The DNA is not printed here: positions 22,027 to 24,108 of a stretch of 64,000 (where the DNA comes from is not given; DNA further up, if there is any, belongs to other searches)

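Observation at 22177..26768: TPP-dependent acetolactate-synthase-like enzyme embedded between sugar-nucleotide genes (RfbF, CBS-NTase, SDR)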

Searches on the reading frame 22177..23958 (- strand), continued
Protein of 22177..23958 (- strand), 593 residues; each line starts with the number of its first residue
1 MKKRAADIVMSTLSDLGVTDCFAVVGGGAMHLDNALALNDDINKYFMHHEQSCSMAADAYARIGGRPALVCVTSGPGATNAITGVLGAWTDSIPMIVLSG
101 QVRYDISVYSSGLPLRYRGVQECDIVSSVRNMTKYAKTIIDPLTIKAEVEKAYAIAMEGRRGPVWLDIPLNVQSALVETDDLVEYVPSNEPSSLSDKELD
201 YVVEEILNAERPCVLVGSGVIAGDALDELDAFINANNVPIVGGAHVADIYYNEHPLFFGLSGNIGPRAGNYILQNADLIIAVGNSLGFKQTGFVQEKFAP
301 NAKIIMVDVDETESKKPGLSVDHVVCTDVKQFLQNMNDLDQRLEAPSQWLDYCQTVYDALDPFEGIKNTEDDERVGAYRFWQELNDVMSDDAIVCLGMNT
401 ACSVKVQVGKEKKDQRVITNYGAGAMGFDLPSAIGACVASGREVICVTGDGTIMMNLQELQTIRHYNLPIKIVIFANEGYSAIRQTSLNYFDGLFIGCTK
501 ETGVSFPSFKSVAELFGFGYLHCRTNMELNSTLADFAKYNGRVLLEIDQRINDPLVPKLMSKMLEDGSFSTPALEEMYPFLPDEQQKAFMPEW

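Call 25: find_related_loci(query=A1, collection=genome_contigs, flank=10000)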
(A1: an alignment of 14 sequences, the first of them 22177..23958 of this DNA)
Query A1 (593 aa) in genome_contigs; peptide patterns used: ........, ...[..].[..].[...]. (x = any residue, [..] = any of these).
218 stretches matched a pattern; 114 encode a relative of the query (tblastn E <= 1e-3); the best 80 are kept; 80 distinct loci.
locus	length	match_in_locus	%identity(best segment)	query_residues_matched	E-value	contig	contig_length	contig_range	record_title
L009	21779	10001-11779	75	1-593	0e+0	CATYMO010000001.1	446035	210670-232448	MAG TPA_asm: uncultured Eggerthella sp. isolate ERR9762690_bin.21_MetaWRAP_v1.3_MAG genome assembly, contig: ERZ18534032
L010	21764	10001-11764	56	1-590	0e+0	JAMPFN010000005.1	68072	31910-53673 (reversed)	MAG: Clostridium sp. isolate NALB_7861_8 Scaffold_#5__SCF_005___68072_bp, whole genome shotgun sequence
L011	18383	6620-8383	59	1-590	0e+0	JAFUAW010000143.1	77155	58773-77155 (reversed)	MAG: Lachnospiraceae bacterium isolate RGIG4327 Roe_deer_Duodenum.Co__c370644, whole genome shotgun sequence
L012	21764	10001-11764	57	1-590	0e+0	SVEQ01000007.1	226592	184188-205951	MAG: Lachnospiraceae bacterium isolate SIG310 NODE_85_length_226592_cov_23.745015, whole genome shotgun sequence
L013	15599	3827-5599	57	1-590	0e+0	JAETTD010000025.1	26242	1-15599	MAG: Bacillota bacterium isolate S35_Bin7 scaffold_1709, whole genome shotgun sequence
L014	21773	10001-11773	56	1-590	0e+0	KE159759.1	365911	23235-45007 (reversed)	Dorea sp. 5-2 genomic scaffold acPFE-supercont1.5, whole genome shotgun sequence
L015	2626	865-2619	55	1-585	0e+0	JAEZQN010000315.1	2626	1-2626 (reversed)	MAG: Bacillota bacterium isolate OH_CFB_97 k127_1947379, whole genome shotgun sequence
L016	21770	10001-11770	56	1-590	0e+0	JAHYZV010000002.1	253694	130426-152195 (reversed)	MAG: Clostridiales bacterium isolate HRGM_Genome_1568 HRGM_Genome_1568_2, whole genome shotgun sequence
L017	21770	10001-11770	56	1-590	0e+0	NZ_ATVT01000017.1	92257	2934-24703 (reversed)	Butyrivibrio sp. XPD2006 G590DRAFT_scaffold00017.17_C, whole genome shotgun sequence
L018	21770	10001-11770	54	3-590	0e+0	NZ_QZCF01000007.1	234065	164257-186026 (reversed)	Paenibacillus sp. 1011MAR3C5 NODE_7_length_234065_cov_31.1286, whole genome shotgun sequence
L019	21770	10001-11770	55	1-590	0e+0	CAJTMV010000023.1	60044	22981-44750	MAG TPA_asm: uncultured Eubacterium sp. isolate MGBC104730 genome assembly, contig: MGBC104730.23, whole genome shotgun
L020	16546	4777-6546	56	1-590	0e+0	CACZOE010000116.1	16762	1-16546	MAG: uncultured Lachnospiraceae bacterium isolate RUG12805 genome assembly, contig: RUG12805_asm_116, whole genome shotg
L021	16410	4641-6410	55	1-590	0e+0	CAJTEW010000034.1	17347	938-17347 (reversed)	Lachnospiraceae bacterium isolate C63_86_CO_BP genome assembly, contig: MGBC000179.34, whole genome shotgun sequence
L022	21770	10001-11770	55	1-590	0e+0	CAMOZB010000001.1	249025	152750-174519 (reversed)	MAG: uncultured Lachnospiraceae bacterium isolate SRR873608_bin.24_metaWRAP_v1.3_MAG genome assembly, contig: NODE_24_le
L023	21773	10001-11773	55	1-590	0e+0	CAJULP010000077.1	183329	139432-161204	MAG TPA_asm: uncultured Lachnospiraceae bacterium isolate MGBC161056 genome assembly, contig: MGBC161056.77, whole genom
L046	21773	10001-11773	55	1-590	0e+0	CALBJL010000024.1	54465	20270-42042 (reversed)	MAG TPA_asm: uncultured bacterium isolate SRR1747019_bin.58_CONCOCT_v1.1_MAG genome assembly, contig: ERZ808241.179, who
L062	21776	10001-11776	55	1-590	0e+0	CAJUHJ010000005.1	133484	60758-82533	MAG TPA_asm: uncultured Lachnospiraceae bacterium isolate MGBC139909 genome assembly, contig: MGBC139909.5, whole genome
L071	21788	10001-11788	38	1-590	2e-138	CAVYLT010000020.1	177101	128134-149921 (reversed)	MAG: Nitrospirota bacterium isolate MFD01299.bin.2.211 genome assembly, contig: contig_12974, whole genome shotgun seque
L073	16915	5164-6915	40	4-581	4e-138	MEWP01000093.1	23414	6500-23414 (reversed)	MAG: candidate division Zixibacteria bacterium RBG_16_53_22 RBG_16_scaffold_3237, whole genome shotgun sequence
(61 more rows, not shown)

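Call 51: search_protein_families(library=ncbifam, proteins=[L008:2549-3598:+, L008:3621-4961:+, L009:6793-7914:+, L008:10542-11510:+, L008:11533-12456:+, L009:11889-12539:+, L009:12541-13728:+, L009:13725-14744:+, L008:7822-8667:+], max_evalue=1e-10)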
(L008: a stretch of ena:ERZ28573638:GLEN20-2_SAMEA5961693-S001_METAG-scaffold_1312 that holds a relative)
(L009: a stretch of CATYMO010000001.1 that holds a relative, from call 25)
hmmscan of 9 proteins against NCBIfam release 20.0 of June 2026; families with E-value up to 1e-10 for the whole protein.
L008:2549-3598:+ (349 aa): 10 families
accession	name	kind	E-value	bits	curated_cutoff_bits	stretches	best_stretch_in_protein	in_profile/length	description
TIGR02622.1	CDP_4_6_dhtase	equivalog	8e-135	449.5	278.45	1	6-347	1-351/352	CDP-glucose 4,6-dehydratase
TIGR01181.1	dTDP_gluc_dehyt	equivalog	1.9e-34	119.2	365.1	1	12-327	2-311/321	dTDP-glucose 4,6-dehydratase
TIGR04180.1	EDH_00030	hypoth_equivalog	1.9e-24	86.3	475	1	12-313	1-295/297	NAD-dependent 4,6-dehydratase LegB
TIGR01179.1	galE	equivalog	4.5e-23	81.6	262.3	1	12-329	2-327/332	UDP-glucose 4-epimerase GalE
TIGR01472.1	gmd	equivalog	6.1e-16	58.6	415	1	12-316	3-327/342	GDP-mannose 4,6-dehydratase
NF007582.0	PRK10217.1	equivalog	2.1e-13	50.1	698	1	10-329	2-333/355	dTDP-glucose 4,6-dehydratase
NF007490.0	PRK10084.1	subfamily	6.3e-12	45.1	649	1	12-327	3-334/361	dTDP-glucose 4,6-dehydratase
NF007956.0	PRK10675.1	subfamily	7.1e-12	45.1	394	0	11-167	2-159/338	UDP-glucose 4-epimerase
NF042423.1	oxyalk_red_Shew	equivalog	1.5e-11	43.9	580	1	10-167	9-155/331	2-alkyl-3-oxoalkanoate reductase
TIGR03589.1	PseB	equivalog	1.7e-11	43.6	407.75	1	7-194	2-171/324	UDP-N-acetylglucosamine 4,6-dehydratase (inverting)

L008:3621-4961:+ (446 aa): 7 families
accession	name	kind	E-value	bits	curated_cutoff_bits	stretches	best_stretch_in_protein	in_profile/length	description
NF011936.0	PRK15407.1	equivalog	8.2e-221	733.3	423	1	5-445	3-437/440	lipopolysaccharide biosynthesis protein RfbH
TIGR03588.1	PseC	equivalog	9e-55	186.1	423.5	1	38-443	2-379/380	UDP-4-amino-4,6-dideoxy-N-acetyl-beta-L-altrosamine transaminase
TIGR04181.1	NHT_00031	hypoth_equivalog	5.1e-51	173.6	420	2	59-253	23-221/359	LegC family aminotransferase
NF008687.0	PRK11706.1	equivalog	1.1e-42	146.2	375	1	62-258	27-211/375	dTDP-4-amino-4,6-dideoxygalactose transaminase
NF008658.2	PRK11658.1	equivalog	2.4e-34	118.6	631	1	39-444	6-377/379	UDP-4-amino-4-deoxy-L-arabinose aminotransferase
TIGR02379.1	ECA_wecE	subfamily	8e-34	117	434.85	1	64-381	29-319/376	dTDP-4-amino-4,6-dideoxy-D-glucose transaminase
TIGR04427.1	PLP_DesI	equivalog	8.2e-26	91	650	1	49-259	33-231/390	dTDP-4-dehydro-6-deoxyglucose aminotransferase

L009:6793-7914:+ (373 aa): 7 families
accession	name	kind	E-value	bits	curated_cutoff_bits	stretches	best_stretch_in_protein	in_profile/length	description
TIGR02622.1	CDP_4_6_dhtase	equivalog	3.5e-125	417.8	278.45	1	22-364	1-351/352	CDP-glucose 4,6-dehydratase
TIGR01181.1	dTDP_gluc_dehyt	equivalog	6.4e-34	117.5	365.1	1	28-348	2-315/321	dTDP-glucose 4,6-dehydratase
TIGR04180.1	EDH_00030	hypoth_equivalog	1.4e-21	76.8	475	1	28-331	1-296/297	NAD-dependent 4,6-dehydratase LegB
TIGR01179.1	galE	equivalog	4.9e-21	74.9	262.3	1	28-349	2-330/332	UDP-glucose 4-epimerase GalE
NF007582.0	PRK10217.1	equivalog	1.4e-16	60.6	698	1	26-346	2-333/355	dTDP-glucose 4,6-dehydratase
NF007490.0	PRK10084.1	subfamily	2.6e-14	53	649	1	28-349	3-339/361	dTDP-glucose 4,6-dehydratase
TIGR01472.1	gmd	equivalog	5.3e-13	48.9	415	1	28-200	3-184/342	GDP-mannose 4,6-dehydratase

L008:10542-11510:+ (322 aa): 0 families

L008:11533-12456:+ (307 aa): 1 family
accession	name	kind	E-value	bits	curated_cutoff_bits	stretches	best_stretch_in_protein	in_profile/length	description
NF040723.1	UDP-GlcNAcDh_Arch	equivalog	2.8e-13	50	450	1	1-292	1-282/302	UDP-N-acetylglucosamine 3-dehydrogenase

L009:11889-12539:+ (216 aa): 10 families
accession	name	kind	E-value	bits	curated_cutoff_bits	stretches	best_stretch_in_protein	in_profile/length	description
TIGR03570.1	NeuD_NnaD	subfamily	5.6e-58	195.9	160.8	1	8-209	2-202/202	NeuD/PglB/VioB family sugar acetyltransferase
NF002060.0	PRK00892.1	subfamily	2.6e-16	59.7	207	1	66-175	72-182/345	UDP-3-O-(3-hydroxymyristoyl)glucosamine N-acyltransferase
NF003657.0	PRK05289.1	equivalog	1.4e-15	57.1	226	0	125-210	107-192/264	acyl-ACP--UDP-N-acetylglucosamine O-acyltransferase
NF041874.1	EPS_EpsC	equivalog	5.5e-15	55.5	150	0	180-213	133-166/168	serine O-acetyltransferase EpsC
TIGR03532.1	DapD_Ac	equivalog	1.1e-14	54.7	231.75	1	97-214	89-214/231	2,3,4,5-tetrahydropyridine-2,6-dicarboxylate N-acetyltransferase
NF007240.0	PRK09677.1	equivalog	1.7e-14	53.7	243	1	160-216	130-186/192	putative lipopolysaccharide biosynthesis O-acetyl transferase WbbJ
TIGR01853.1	lipid_A_lpxD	equivalog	2.2e-14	53.1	242.5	1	94-176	92-174/325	UDP-3-O-(3-hydroxymyristoyl)glucosamine N-acyltransferase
NF058585.1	HptprglPActTf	PfamEq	5.7e-12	45.5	300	0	158-215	104-161/172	heptaprenylglyceryl phosphate O-acetyltransferase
TIGR01852.1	lipid_A_lpxA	equivalog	7.9e-12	45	231.05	0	125-209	102-186/254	acyl-ACP--UDP-N-acetylglucosamine O-acyltransferase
NF050158.1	CarbAnhydGPos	equivalog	4.3e-11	42.8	250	0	127-213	57-142/172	gamma carbonic anhydrase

L009:12541-13728:+ (395 aa): 2 families
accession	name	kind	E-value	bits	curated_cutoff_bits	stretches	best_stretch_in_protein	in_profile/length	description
TIGR03568.1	NeuC_NnaA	equivalog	8.6e-133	442.7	235.9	1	3-371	1-365/365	UDP-N-acetylglucosamine 2-epimerase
TIGR00236.1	wecB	equivalog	1.2e-24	87.2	210.15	1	4-372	2-363/366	non-hydrolyzing UDP-N-acetylglucosamine 2-epimerase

L009:13725-14744:+ (339 aa): 2 families
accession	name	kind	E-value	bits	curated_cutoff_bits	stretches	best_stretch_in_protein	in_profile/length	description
TIGR03569.1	NeuB_NnaB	equivalog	6.7e-126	419.8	399.65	1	5-332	1-329/329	N-acetylneuraminate synthase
TIGR03586.1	PseI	equivalog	1.7e-83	280.6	340.25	1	5-329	2-324/327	pseudaminic acid synthase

L008:7822-8667:+ (281 aa): 1 family
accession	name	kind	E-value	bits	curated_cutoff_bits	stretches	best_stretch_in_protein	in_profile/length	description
TIGR01181.1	dTDP_gluc_dehyt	equivalog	3.1e-12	46.2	365.1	1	35-274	57-308/321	dTDP-glucose 4,6-dehydratase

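Call 56: search_protein_families(library=pfam, proteins=[L071:9102-9983:+, L071:11849-12991:+, L071:12988-13668:+, L071:13692-14771:+, L071:15031-16020:+, L073:4397-5065:+, L073:6985-8148:+, L073:8108-8830:+, L073:8740-9933:+, L073:9970-11196:+], max_evalue=0.001)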
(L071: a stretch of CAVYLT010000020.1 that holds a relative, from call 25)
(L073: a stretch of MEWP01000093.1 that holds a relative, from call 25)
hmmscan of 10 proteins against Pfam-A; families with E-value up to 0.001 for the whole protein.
L071:9102-9983:+ (293 aa): 2 families
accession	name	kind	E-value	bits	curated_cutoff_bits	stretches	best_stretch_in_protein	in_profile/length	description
PF01370.27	Epimerase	-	9.3e-19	68.2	20.9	1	3-211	1-239/240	NAD dependent epimerase/dehydratase family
PF04321.23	RmlD_sub_bind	-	2.8e-08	33.6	27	1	1-160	1-160/287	RmlD substrate binding domain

L071:11849-12991:+ (380 aa): 2 families
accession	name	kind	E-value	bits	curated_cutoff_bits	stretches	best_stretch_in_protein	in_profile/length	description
PF05050.19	Methyltransf_21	-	7.9e-14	52.6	22.7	1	208-346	1-156/173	Methyltransferase FkbM domain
PF17836.7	PglD_N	-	0.00022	22.2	23.4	1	33-98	2-66/78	PglD N-terminal domain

L071:12988-13668:+ (226 aa): 4 families
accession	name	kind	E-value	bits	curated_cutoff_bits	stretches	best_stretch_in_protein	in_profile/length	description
PF13419.12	HAD_2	-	7.8e-21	75.4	23.8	1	18-195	1-177/178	Haloacid dehalogenase-like hydrolase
PF00702.32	Hydrolase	-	2.4e-15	57.9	26.4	1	15-190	1-191/191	haloacid dehalogenase-like hydrolase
PF13242.12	Hydrolase_like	-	1.3e-09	38.2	22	1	158-220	9-74/75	HAD-hyrolase-like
PF12710.13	HAD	-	9.7e-06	26.6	27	1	18-187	1-189/189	haloacid dehalogenase-like hydrolase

L071:13692-14771:+ (359 aa): 2 families
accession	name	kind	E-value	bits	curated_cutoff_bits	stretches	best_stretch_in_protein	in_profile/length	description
PF03102.20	NeuB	-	1.6e-42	146.1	22.1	1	44-262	12-237/241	NeuB family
PF08666.17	SAF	-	0.00013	22.9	21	1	284-340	2-62/63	SAF domain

L071:15031-16020:+ (329 aa): 1 family
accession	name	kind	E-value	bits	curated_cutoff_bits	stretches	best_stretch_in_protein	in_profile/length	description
PF00535.33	Glycos_transf_2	-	8.2e-24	84.9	23.3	1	25-169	1-148/168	Glycosyl transferase family 2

L073:4397-5065:+ (222 aa): 2 families
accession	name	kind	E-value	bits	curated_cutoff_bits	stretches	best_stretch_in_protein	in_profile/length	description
PF13561.12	adh_short_C2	-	3.7e-48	164.6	27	1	56-220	71-236/236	Enoyl-(Acyl carrier protein) reductase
PF00106.31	adh_short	-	2.7e-43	148.2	26.6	2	55-172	76-193/195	short chain dehydrogenase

L073:6985-8148:+ (387 aa): 1 family
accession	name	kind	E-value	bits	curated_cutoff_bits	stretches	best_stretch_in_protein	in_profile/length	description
PF05050.19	Methyltransf_21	-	5.7e-16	59.5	22.7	1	213-368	1-161/173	Methyltransferase FkbM domain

L073:8108-8830:+ (240 aa): 6 families
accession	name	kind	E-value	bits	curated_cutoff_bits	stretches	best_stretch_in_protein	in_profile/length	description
PF13419.12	HAD_2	-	5.2e-27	95.5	23.8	1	30-206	1-178/178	Haloacid dehalogenase-like hydrolase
PF00702.32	Hydrolase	-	4.3e-16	60.3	26.4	1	29-199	3-190/191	haloacid dehalogenase-like hydrolase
PF12710.13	HAD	-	1.7e-09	38.8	27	1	30-197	1-189/189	haloacid dehalogenase-like hydrolase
PF13242.12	Hydrolase_like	-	2.6e-09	37.3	22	1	167-227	8-71/75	HAD-hyrolase-like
PF08282.18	Hydrolase_3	-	5.5e-06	26.7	20.9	0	161-193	184-216/255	haloacid dehalogenase-like hydrolase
PF13344.12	Hydrolase_6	-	2.7e-05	24.6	27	0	112-151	18-57/101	Haloacid dehalogenase-like hydrolase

L073:8740-9933:+ (397 aa): 1 family
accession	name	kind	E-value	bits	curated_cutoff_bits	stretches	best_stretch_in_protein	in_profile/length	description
PF03102.20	NeuB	-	1.1e-36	127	22.1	1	78-297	12-238/241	NeuB family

L073:9970-11196:+ (408 aa): 6 families
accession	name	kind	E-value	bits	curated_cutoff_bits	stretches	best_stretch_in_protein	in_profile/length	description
PF13489.12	Methyltransf_23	-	4.6e-23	82.2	27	1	98-256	7-163/164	Methyltransferase domain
PF08242.18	Methyltransf_12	-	1.7e-12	48.3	30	1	116-209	1-98/98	Methyltransferase domain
PF08241.18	Methyltransf_11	-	3.1e-11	44.2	21.2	1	116-211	1-95/95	Methyltransferase domain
PF13649.12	Methyltransf_25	-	1.1e-09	39.3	27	1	115-207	1-97/97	Methyltransferase domain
PF13847.12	Methyltransf_31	-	1.3e-07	31.8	27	1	110-215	2-113/145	Methyltransferase domain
PF07021.18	MetW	-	7.6e-06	26.1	21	1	112-205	14-104/193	Methionine biosynthesis protein MetW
